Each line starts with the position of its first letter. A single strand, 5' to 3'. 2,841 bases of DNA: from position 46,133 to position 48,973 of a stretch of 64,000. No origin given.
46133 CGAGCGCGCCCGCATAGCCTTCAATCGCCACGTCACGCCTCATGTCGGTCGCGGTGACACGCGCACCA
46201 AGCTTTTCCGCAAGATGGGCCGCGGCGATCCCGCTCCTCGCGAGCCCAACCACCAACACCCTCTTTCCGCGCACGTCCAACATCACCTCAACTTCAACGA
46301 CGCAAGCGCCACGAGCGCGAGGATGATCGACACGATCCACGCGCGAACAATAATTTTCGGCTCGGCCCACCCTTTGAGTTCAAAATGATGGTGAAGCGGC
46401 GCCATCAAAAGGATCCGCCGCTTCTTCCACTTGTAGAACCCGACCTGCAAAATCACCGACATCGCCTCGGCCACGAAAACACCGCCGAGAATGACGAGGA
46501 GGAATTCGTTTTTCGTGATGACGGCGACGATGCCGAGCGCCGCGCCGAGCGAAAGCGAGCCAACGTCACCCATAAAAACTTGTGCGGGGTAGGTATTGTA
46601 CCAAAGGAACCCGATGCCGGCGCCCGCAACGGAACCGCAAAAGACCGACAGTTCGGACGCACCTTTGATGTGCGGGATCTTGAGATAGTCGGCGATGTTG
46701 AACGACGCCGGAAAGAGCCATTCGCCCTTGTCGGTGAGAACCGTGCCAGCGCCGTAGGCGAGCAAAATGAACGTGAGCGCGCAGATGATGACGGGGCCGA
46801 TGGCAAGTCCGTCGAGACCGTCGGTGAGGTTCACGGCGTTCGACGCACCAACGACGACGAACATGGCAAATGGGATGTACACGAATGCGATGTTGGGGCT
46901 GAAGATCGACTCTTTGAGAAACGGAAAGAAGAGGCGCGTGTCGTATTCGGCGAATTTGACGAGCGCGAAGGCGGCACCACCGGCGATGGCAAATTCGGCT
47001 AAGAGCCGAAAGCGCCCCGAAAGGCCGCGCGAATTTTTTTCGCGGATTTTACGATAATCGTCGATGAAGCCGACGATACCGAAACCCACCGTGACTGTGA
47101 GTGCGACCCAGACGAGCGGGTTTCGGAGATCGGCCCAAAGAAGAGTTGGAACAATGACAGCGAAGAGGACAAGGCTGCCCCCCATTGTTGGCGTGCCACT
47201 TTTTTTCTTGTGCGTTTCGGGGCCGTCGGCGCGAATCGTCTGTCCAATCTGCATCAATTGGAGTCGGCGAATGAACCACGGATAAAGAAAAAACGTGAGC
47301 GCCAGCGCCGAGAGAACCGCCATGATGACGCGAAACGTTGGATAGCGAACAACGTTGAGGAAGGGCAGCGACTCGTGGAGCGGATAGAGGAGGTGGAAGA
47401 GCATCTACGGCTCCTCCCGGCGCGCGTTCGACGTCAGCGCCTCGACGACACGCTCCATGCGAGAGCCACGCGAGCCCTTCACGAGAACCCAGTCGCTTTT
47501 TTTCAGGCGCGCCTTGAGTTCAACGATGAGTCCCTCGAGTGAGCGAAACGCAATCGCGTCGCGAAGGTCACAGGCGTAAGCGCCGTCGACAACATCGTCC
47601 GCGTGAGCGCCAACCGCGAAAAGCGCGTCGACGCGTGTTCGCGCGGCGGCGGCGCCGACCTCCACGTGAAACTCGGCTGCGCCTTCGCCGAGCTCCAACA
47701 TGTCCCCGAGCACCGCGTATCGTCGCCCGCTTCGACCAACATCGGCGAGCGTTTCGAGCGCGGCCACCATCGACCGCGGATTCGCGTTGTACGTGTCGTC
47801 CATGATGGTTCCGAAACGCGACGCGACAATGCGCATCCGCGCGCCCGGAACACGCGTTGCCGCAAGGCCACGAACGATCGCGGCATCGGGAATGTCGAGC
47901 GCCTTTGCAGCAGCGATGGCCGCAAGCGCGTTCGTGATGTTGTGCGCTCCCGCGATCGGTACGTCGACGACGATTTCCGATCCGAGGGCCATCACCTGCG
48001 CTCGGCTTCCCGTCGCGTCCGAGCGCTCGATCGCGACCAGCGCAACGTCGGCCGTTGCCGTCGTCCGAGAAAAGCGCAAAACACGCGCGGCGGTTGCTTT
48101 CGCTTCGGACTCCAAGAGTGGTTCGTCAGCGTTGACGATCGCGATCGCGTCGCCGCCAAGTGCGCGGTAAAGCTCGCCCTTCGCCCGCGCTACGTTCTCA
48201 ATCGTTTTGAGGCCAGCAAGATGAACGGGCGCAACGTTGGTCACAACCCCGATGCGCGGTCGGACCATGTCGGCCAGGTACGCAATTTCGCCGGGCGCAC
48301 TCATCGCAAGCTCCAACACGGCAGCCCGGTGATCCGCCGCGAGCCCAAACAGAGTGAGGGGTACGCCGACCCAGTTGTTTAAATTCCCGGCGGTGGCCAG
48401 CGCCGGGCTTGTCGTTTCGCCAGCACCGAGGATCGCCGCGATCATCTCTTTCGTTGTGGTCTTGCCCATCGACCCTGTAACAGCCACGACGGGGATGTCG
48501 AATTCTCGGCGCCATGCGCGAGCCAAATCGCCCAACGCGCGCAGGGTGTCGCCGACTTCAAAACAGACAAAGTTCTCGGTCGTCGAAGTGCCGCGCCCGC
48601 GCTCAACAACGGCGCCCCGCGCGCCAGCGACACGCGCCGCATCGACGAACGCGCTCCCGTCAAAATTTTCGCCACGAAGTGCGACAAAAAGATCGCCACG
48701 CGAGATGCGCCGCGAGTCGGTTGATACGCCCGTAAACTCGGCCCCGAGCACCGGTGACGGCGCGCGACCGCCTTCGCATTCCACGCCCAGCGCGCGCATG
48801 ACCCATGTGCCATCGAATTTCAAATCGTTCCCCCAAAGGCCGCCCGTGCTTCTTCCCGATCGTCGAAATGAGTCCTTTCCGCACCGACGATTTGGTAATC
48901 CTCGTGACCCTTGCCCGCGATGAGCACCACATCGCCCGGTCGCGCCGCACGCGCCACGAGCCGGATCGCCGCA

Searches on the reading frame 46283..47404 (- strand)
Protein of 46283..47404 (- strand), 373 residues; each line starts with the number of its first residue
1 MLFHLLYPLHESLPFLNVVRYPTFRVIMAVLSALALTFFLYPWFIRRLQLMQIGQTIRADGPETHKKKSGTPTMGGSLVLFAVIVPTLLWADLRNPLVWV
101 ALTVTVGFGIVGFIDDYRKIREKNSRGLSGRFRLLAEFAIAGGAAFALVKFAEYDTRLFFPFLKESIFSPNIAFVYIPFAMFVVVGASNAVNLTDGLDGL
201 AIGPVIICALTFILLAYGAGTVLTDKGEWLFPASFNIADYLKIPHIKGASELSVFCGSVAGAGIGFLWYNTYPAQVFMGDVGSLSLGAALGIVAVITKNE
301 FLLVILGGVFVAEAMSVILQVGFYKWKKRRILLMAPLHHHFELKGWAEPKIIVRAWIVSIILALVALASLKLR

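Call 55: search_protein_families(library=pfam, proteins=[window:46283-47404:-], max_evalue=0.0001)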
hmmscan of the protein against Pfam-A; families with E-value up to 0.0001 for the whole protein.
window:46283-47404:- (373 aa): 1 family
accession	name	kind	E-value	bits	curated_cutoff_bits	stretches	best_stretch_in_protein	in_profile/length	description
PF00953.26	Glycos_transf_4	-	1.1e-33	116.9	27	1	99-297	2-159/160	Glycosyl transferase family 4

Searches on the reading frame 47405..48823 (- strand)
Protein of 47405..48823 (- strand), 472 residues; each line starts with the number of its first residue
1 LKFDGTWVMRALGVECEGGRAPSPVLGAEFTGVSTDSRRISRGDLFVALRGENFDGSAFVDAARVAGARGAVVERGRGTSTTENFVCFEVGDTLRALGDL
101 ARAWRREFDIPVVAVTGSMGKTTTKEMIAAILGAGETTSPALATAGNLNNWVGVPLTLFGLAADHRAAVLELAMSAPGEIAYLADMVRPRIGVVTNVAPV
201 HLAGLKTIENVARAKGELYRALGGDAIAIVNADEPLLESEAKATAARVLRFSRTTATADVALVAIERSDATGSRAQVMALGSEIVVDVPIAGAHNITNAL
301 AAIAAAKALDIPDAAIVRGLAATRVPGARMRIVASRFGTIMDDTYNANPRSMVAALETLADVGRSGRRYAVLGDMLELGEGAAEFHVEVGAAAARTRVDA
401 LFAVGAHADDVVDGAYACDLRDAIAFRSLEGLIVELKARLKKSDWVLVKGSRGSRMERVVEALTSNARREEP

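Call 56: search_protein_families(library=pfam, proteins=[window:47405-48823:-], max_evalue=0.0001)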
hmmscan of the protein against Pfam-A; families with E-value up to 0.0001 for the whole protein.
window:47405-48823:- (472 aa): 3 families
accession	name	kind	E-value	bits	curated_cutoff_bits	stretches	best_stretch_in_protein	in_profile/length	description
PF08245.18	Mur_ligase_M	-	9.6e-43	146.9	24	1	115-306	1-200/200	Mur ligase middle domain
PF02875.26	Mur_ligase_C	-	4.1e-20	73.3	28.4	1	329-452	2-127/127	Mur ligase, glutamate ligase domain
PF01225.30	Mur_ligase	-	2.1e-08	34.8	21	1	30-84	2-74/95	Mur ligase family, catalytic domain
